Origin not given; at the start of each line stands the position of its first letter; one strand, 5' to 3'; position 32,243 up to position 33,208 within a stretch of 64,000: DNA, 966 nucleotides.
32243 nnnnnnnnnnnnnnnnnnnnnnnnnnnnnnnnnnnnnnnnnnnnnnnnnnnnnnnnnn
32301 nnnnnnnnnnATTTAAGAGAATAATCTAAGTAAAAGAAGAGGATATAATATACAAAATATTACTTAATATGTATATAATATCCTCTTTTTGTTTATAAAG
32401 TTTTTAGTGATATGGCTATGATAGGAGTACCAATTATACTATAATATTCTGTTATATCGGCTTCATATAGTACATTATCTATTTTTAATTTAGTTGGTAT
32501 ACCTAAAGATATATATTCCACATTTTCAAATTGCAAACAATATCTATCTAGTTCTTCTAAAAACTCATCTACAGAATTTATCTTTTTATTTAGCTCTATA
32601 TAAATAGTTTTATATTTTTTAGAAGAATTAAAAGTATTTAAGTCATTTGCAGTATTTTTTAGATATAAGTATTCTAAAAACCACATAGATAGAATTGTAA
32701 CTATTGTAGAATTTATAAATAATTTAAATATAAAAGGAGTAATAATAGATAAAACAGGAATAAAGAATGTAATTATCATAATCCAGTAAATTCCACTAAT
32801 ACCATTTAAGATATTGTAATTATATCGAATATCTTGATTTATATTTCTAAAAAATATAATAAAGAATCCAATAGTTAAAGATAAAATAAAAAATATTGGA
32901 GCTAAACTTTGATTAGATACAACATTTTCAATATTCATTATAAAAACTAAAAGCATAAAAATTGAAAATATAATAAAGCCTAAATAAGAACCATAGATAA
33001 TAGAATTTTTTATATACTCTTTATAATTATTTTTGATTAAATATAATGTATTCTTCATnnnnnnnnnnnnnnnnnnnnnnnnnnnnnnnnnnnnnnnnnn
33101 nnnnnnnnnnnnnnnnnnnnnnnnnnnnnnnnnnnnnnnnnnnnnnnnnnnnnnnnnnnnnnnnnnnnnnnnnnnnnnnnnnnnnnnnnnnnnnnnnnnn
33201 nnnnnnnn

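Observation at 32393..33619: LytTR regulatory system with perfect operator repeats and an extended membrane partner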

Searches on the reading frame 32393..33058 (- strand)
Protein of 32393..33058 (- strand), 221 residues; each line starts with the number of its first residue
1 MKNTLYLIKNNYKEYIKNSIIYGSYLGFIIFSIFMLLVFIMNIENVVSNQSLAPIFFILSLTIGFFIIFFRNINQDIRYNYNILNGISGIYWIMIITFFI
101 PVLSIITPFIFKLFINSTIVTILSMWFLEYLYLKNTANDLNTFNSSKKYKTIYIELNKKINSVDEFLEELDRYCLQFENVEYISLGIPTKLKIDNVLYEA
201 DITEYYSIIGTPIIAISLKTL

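Call 3: search_protein_families(library=pfam, proteins=[window:32393-33058:-], max_evalue=1)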
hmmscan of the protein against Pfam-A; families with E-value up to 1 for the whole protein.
window:32393-33058:- (221 aa): 5 families
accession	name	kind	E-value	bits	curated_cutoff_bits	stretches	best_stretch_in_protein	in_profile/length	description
PF14201.11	DUF4318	-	2.3e-06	28.2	27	1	150-210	2-65/75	Domain of unknown function (DUF4318)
PF01040.23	UbiA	-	9e-05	22.3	34.2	1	12-133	105-231/250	UbiA prenyltransferase family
PF09314.17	DUF1972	-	0.018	15.1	25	1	37-75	78-116/186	Domain of unknown function (DUF1972)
PF13567.11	DUF4131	-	0.27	11.3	31.6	0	91-193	7-106/165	Domain of unknown function (DUF4131)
PF10011.15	DUF2254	-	0.3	10.3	28.8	1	18-80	92-153/368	Predicted membrane protein (DUF2254)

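Call 6: find_homologous_proteins(query=window:32393-33058:-)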
Query window:32393-33058:- (221 aa): 13 proteins with E <= 0.001 among 878 candidates.
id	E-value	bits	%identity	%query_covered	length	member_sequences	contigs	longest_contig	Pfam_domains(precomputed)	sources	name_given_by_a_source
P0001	1.9e-131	455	100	100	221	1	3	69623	-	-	-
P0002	1.1e-130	452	100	100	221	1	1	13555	-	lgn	-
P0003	1.4e-130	452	100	100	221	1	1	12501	-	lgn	-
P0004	5.3e-130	450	99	100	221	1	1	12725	-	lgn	-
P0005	1.9e-123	428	94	100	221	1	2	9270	-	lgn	-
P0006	5.0e-115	401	86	100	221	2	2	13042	-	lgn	-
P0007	7.8e-91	322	47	100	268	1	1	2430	-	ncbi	-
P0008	9.9e-82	292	61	100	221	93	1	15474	-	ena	-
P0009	1.1e-81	292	60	100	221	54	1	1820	-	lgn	-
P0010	6.9e-81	289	59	100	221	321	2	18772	-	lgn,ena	-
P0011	8.6e-80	286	59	100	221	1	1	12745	-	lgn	-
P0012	6.9e-66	240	54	100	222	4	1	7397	-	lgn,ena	-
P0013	1.8e-64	236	45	78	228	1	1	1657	-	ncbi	-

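Call 7: find_related_loci(query=window:32393-33058:-, collection=genome_contigs, flank=4000)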
Query window:32393-33058:- (221 aa) in genome_contigs; peptide patterns used: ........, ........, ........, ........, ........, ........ (x = any residue, [..] = any of these).
150 stretches matched a pattern; 1 encode a relative of the query (tblastn E <= 1e-3); 1 distinct loci.
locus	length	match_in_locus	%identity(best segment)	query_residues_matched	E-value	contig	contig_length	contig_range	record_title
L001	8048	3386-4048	59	1-221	2e-85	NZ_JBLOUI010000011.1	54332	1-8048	Peptacetobacter sp. AB800 contig00011, whole genome shotgun sequence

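Call 18: find_encoding_contigs(protein=P0012, flank=4000, max_places=3)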
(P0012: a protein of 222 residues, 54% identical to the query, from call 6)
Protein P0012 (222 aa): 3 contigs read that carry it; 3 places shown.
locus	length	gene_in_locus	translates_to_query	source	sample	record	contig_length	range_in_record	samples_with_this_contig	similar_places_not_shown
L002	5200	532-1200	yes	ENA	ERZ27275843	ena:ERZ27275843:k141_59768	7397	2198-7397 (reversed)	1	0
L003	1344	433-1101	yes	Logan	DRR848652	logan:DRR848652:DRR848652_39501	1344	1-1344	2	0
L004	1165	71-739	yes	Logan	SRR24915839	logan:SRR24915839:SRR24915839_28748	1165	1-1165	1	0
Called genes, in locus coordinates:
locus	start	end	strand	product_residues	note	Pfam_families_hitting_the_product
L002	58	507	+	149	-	PF04397:LytTR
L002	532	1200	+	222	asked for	-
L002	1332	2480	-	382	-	PF00465:Fe-ADH, PF13685:Fe-ADH_2, PF25137:ADH_Fe_C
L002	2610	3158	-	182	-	PF00440:TetR_N, PF02796:HTH_7 (faint), PF14278:TetR_C_8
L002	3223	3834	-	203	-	PF00300:His_Phos_1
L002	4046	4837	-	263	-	PF02654:CobS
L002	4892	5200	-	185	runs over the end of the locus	PF02283:CobU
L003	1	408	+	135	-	?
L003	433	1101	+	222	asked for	-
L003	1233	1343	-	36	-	?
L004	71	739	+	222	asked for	-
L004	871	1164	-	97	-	?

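Call 19: find_encoding_contigs(protein=P0010, flank=4000, max_places=3)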
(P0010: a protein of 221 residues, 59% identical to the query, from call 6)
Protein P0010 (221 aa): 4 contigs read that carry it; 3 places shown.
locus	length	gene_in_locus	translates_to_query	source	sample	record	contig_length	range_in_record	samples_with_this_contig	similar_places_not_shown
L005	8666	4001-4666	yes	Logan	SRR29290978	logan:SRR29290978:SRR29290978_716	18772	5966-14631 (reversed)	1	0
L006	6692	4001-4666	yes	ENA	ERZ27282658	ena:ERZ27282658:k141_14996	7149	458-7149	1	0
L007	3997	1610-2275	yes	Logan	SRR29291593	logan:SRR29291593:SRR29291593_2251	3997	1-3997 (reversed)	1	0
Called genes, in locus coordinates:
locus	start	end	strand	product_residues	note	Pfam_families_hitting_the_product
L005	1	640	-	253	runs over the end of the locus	PF13599:Pentapeptide_4, PF13576:Pentapeptide_3 (faint), PF23894:LD_SV2 (weak), PF00805:Pentapeptide, PF13599:Pentapeptide_4, PF00805:Pentapeptide (weak), PF19062:DUF5758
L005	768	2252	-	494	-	PF00149:Metallophos, PF02872:5_nucleotid_C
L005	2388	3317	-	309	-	PF02492:cobW, PF07683:CobW_C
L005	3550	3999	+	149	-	PF04397:LytTR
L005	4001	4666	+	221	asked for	-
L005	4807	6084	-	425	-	PF00465:Fe-ADH, PF13685:Fe-ADH_2, PF25137:ADH_Fe_C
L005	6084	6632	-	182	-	PF00440:TetR_N, PF02796:HTH_7 (faint), PF14278:TetR_C_8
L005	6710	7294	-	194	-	PF12844:HTH_19, PF13560:HTH_31 (weak), PF01381:HTH_3, PF13443:HTH_26 (faint)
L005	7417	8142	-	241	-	PF00037:Fer4 (weak), PF12837:Fer4_6 (weak), PF13237:Fer4_10 (weak), PF14697:Fer4_21, PF25160:LdpA_Fe-S-bd (faint), PF12838:Fer4_7, PF13187:Fer4_9 (weak), PF27217:AF_0155, +1 more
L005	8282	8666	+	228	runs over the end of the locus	PF00027:cNMP_binding, PF13545:HTH_Crp_2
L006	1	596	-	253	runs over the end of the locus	PF13599:Pentapeptide_4, PF13576:Pentapeptide_3 (faint), PF23894:LD_SV2 (weak), PF00805:Pentapeptide, PF13599:Pentapeptide_4, PF00805:Pentapeptide (weak), PF19062:DUF5758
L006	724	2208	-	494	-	PF00149:Metallophos, PF02872:5_nucleotid_C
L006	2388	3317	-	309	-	PF02492:cobW, PF07683:CobW_C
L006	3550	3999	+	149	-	PF04397:LytTR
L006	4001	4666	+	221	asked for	-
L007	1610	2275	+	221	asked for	-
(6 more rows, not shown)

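Call 20: find_encoding_contigs(protein=P0006, flank=4000, max_places=3)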
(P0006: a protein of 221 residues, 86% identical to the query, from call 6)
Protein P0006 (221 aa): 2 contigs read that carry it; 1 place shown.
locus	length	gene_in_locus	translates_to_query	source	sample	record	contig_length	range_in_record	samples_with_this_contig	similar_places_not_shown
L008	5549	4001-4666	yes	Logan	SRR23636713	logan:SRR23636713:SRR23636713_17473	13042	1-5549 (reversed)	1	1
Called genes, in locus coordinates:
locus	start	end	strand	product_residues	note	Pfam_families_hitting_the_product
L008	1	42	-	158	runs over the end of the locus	PF00731:AIRC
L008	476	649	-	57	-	-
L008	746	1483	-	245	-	PF13599:Pentapeptide_4, PF13576:Pentapeptide_3 (faint), PF00805:Pentapeptide, PF19062:DUF5758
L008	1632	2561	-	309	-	PF02492:cobW, PF07683:CobW_C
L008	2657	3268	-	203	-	PF09335:VTT_dom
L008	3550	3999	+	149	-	PF04397:LytTR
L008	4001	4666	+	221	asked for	-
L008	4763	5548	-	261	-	?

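Call 28: search_protein_families(library=ncbifam, proteins=[window:32393-33058:-], max_evalue=1)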
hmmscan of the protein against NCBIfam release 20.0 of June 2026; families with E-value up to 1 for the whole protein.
window:32393-33058:- (221 aa): 1 family
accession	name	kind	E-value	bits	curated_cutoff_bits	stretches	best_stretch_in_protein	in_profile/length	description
NF043039.1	HgcAB_like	equivalog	0.39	10.2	285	1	30-152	166-284/350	HgcAB-like fusion protein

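Call 37: search_protein_representatives(alignment_id=A1)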
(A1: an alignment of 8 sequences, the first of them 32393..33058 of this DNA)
Query: 8 sequences, 221 profile positions. Proteins with E-value up to 0.001 (for the whole library): 42; up to 1e-10: 23; up to 1e-30: 2. The best 42 are listed.
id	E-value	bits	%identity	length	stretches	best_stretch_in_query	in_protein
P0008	1.8e-123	426.7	-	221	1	1-221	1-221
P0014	6.5e-82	290.9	-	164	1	1-164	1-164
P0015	5.5e-25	104.7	-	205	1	16-218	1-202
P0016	1.6e-21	93.5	-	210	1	16-212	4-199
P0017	2.9e-21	92.6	-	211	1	13-216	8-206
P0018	5.5e-21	91.7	-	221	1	20-216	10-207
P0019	4.9e-18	82.0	-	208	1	16-218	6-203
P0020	1.5e-17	80.4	-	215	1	10-218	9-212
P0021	5.0e-16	75.4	-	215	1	17-217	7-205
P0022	1.7e-15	73.7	-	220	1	17-208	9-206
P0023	5.1e-15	72.2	-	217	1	14-220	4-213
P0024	6.2e-15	71.9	-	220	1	16-211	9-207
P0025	1.2e-14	71.0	-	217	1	13-218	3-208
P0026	3.7e-14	69.3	-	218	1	16-218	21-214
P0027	7.5e-14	68.3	-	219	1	18-211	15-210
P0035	3.6e-11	59.6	-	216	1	16-215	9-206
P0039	1.6e-09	54.2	-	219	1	9-210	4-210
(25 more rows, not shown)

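Call 39: predict_structure(alignment_id=A1)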
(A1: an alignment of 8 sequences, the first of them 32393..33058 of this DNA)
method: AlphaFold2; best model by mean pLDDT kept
length: 221 residues; sequences in the alignment: 8
mean_pLDDT: 59.4   pTM: 0.32
mean pLDDT of the five models: 59.4, 57.0, 56.6, 52.8, 51.2
residues with pLDDT >= 90: 2; 70-90: 65; 50-70: 63; < 50: 91
segments of 3 or more residues with pLDDT < 50: 1-9, 14-29, 31-33, 35-49, 74-89, 112-114, 116-118, 136-148
pLDDT, mean of each block of 10 residues (from residue 1): 44 46 44 48 45 50 51 45 43 52 52 49 59 50 41 82 87 86 86 87 76 82 76
secondary structure, 60 per line:
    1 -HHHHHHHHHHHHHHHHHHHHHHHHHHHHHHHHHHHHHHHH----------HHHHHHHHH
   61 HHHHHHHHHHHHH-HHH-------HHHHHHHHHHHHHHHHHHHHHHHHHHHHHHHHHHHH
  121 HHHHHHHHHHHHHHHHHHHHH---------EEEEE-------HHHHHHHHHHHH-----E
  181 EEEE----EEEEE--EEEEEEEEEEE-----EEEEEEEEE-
elements in order: H2-41 H52-73 H85-141 E151-155 H163-174 E180-184 E189-193 E196-206 E212-220

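Call 43: fold_search(model_id=the predicted structure, library=pdb)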
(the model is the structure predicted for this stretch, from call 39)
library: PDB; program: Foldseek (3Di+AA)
matches with E <= 10: 479; with E <= 0.001: 0
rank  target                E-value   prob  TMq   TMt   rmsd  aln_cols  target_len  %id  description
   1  2k7h_MODEL_1_A        1.7e-02  0.95  0.17  0.23   7.1       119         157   13  NMR solution structure of soybean allergen Gly m 4 (released 2009-05-05)
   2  4c9c_B                2.6e-02  0.84  0.17  0.21   7.1       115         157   13  Crystal Structure of the Strawberry Pathogenesis-Related 10 (PR-10) Fra a 1E protein (Form A) (released 2013-10-16)
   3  6sta_A                3.0e-02  0.94  0.19  0.24   6.4       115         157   15  Crystal structure of the strawberry pathogenesis-related 10 (PR-10) Fra a 1.02 protein, E46A D48A mutant (released 2019-12-18)
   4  6sta_B                4.2e-02  0.92  0.18  0.24   6.6       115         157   15  Crystal structure of the strawberry pathogenesis-related 10 (PR-10) Fra a 1.02 protein, E46A D48A mutant (released 2019-12-18)
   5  4y31                  4.7e-02  0.80  0.18  0.23   6.7       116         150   13  Crystal structure of yellow lupine LlPR-10.1A protein in ligand-free form (released 2015-12-09)
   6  5mxw                  6.2e-02  0.69  0.18  0.22   6.9       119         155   12  Crystal structure of yellow lupin LLPR-10.2B protein in complex with melatonin and trans-zeatin. (released 2018-04-18)
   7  3ijt_A                7.8e-02  0.75  0.20  0.27   6.1       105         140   12  Structural Characterization of SMU.440, a Hypothetical Protein from Streptococcus mutans (released 2009-08-25)
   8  5mxb                  8.2e-02  0.63  0.18  0.22   6.9       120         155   12  Crystal structure of yellow lupin LLPR-10.2B protein in complex with melatonin (released 2018-04-18)
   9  1xdf_A                9.2e-02  0.82  0.19  0.24   6.5       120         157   11  Crystal structure of pathogenesis-related protein LlPR-10.2A from yellow lupine (released 2005-02-15)
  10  6stb_B                9.2e-02  0.80  0.19  0.24   6.5       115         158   15  Crystal structure of the strawberry pathogenesis-related 10 (PR-10) Fra a 1.02 protein, Q64W mutant (released 2019-12-18)
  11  1tw0_A                9.8e-02  0.63  0.17  0.22   7.0       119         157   13  Native crystal structure of SPE16 (released 2005-10-11)
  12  8h2d_B                1.1e-01  0.80  0.20  0.28   5.8       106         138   10  The hypothetical protein from Mycobacterium tuberculosis mutant - E47A (released 2023-09-06)
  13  4c94_D                1.1e-01  0.66  0.19  0.23   6.8       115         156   16  Crystal Structure of the Strawberry Pathogenesis-Related 10 (PR-10) Fra a 3 protein in complex with Catechin (released 2013-10-16)
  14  2bk0_A                1.2e-01  0.69  0.19  0.24   6.8       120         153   12  Crystal structure of the major celery allergen Api G 1 (released 2005-06-13)
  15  4c9c_A                1.2e-01  0.66  0.18  0.22   6.8       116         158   13  Crystal Structure of the Strawberry Pathogenesis-Related 10 (PR-10) Fra a 1E protein (Form A) (released 2013-10-16)
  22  6e8a_B                2.3e-01  0.41  0.18  0.25   6.6        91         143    9  Crystal structure of DcrB from Salmonella enterica at 1.92 Angstroms resolution (released 2018-10-31)
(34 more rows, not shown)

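Call 44: find_homologous_proteins(query=A2, max_evalue=0.001)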
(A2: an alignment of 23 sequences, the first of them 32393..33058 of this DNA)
Query A2 (23 sequences) (221 aa, profile of the alignment): 21 proteins with E <= 0.001 among 8000 candidates.
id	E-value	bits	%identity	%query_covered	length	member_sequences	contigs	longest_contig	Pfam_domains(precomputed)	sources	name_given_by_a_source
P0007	7.4e-67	243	47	100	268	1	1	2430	-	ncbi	-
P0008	3.0e-65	238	61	100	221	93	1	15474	-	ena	-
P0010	1.0e-64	236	59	100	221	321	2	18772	-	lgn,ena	-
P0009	1.3e-64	235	60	100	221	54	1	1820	-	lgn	-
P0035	5.0e-64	234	24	63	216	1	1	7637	-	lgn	-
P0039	6.6e-64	233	22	92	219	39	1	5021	-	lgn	-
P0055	1.5e-62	229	22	92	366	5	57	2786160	PF04397.22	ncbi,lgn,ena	-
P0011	6.7e-62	227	59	100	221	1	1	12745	-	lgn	-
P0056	7.1e-61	223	23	92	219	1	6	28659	-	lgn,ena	-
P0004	4.2e-58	214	99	100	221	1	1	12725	-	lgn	-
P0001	4.8e-58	214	100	100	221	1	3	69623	-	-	-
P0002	4.8e-58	214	100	100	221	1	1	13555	-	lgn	-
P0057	8.2e-58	213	23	95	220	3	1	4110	-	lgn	-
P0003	8.8e-58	213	100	100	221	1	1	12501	-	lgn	-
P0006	2.8e-56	208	86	100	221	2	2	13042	-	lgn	-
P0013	3.3e-48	182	45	78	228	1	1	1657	-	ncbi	-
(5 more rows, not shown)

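Call 46: find_encoding_contigs(protein=P0055, flank=3000, max_places=3)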
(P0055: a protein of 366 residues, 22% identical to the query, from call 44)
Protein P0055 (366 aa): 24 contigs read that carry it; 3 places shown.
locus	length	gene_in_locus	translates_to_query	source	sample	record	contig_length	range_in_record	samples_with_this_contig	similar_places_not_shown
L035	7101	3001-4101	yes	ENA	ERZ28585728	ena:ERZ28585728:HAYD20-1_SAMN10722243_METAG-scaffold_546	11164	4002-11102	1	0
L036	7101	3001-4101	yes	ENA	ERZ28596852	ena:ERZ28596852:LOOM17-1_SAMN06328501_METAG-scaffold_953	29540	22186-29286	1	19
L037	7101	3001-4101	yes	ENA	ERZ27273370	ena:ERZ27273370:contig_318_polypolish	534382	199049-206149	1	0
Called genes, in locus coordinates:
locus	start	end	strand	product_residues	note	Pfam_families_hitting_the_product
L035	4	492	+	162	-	PF00358:PTS_EIIA_1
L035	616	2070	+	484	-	-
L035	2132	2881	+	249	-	PF03932:CutC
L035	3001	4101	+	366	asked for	PF04397:LytTR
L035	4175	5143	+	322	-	PF01145:Band_7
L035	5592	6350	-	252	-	PF25213:HVO_A0261_N (faint), PF09339:HTH_IclR, PF12802:MarR_2 (weak), PF13463:HTH_27 (weak), PF01614:IclR_C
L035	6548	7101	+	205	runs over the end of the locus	?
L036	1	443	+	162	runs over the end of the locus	PF00358:PTS_EIIA_1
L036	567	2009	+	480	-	PF02378:PTS_EIIC, PF00367:PTS_EIIB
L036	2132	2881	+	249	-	PF03932:CutC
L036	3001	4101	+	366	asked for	PF04397:LytTR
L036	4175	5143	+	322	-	PF01145:Band_7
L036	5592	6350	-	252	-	PF25213:HVO_A0261_N (faint), PF09339:HTH_IclR, PF12802:MarR_2 (weak), PF13463:HTH_27 (weak), PF01614:IclR_C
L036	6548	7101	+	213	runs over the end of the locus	PF01081:Aldolase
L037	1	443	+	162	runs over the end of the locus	PF00358:PTS_EIIA_1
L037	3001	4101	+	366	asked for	PF04397:LytTR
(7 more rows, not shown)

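Call 47: find_encoding_contigs(protein=P0035, flank=3000, max_places=2)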
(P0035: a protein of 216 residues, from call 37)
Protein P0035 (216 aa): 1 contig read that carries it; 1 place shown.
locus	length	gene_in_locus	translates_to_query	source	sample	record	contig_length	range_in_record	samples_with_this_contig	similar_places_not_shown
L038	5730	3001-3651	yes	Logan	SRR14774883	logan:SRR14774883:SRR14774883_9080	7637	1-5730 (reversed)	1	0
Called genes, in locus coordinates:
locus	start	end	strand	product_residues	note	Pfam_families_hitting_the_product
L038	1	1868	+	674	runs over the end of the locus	PF13802:Gal_mutarotas_2 (weak), PF01055:Glyco_hydro_31_2nd, PF21365:Glyco_hydro_31_3rd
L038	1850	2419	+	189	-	-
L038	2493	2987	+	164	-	PF04397:LytTR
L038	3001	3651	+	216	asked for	-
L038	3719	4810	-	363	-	PF03033:Glyco_transf_28, PF04101:Glyco_tran_28_C, PF13528:Glyco_trans_1_3 (faint)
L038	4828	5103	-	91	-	PF12637:TSCPD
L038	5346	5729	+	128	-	?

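Call 48: find_encoding_contigs(protein=P0057, flank=3000, max_places=2)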
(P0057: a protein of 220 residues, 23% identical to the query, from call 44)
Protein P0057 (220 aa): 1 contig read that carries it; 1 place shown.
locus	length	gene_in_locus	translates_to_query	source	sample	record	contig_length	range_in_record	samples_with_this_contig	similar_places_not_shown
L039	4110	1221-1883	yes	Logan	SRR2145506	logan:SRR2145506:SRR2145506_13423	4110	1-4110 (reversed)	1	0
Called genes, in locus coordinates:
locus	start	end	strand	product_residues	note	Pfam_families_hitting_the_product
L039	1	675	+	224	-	?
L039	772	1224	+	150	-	PF04397:LytTR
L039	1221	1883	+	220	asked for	-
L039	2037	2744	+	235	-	PF00072:Response_reg, PF00486:Trans_reg_C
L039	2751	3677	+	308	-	PF00512:HisKA, PF02518:HATPase_c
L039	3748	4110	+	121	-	?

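Call 56: search_protein_families(library=pfam, alignment_id=A2, max_evalue=0.1)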
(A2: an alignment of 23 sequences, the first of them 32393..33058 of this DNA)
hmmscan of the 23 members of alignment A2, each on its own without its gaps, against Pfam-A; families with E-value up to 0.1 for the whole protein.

A. member 1, window:32393-33058:- (221 aa): 3 families
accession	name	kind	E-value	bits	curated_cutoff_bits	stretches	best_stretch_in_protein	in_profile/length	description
PF14201.11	DUF4318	-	2.3e-06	28.2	27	1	150-210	2-65/75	Domain of unknown function (DUF4318)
PF01040.23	UbiA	-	9e-05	22.3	34.2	1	12-133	105-231/250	UbiA prenyltransferase family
PF09314.17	DUF1972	-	0.018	15.1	25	1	37-75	78-116/186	Domain of unknown function (DUF1972)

B. families by the number of members that match (of 23 scanned): 17 families
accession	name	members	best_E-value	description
PF14201.11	DUF4318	23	1.2e-30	Domain of unknown function (DUF4318)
PF11457.13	DUF3021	4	0.017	Protein of unknown function (DUF3021)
PF01040.23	UbiA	2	9e-05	UbiA prenyltransferase family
PF09843.14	DUF2070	2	0.0057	Predicted membrane protein (DUF2070)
PF13567.11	DUF4131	2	0.0067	Domain of unknown function (DUF4131)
PF14093.11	DUF4271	1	0.00018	Domain of unknown function (DUF4271)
PF20226.3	DUF6585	1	0.017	Family of unknown function (DUF6585)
PF09314.17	DUF1972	1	0.018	Domain of unknown function (DUF1972)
PF07332.16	Phage_holin_3_6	1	0.025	Putative Actinobacterial Holin-X, holin superfamily III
PF13858.11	DUF4199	1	0.026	Protein of unknown function (DUF4199)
PF00654.25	Voltage_CLC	1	0.027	Voltage gated chloride channel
PF05785.17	CNF1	1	0.042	Rho-activating domain of cytotoxic necrotizing factor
PF13194.11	DUF4010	1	0.043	Domain of unknown function (DUF4010)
PF10046.14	BLOC1_2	1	0.045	Biogenesis of lysosome-related organelles complex-1 subunit 2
PF03419.18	Peptidase_U4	1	0.054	Sporulation factor SpoIIGA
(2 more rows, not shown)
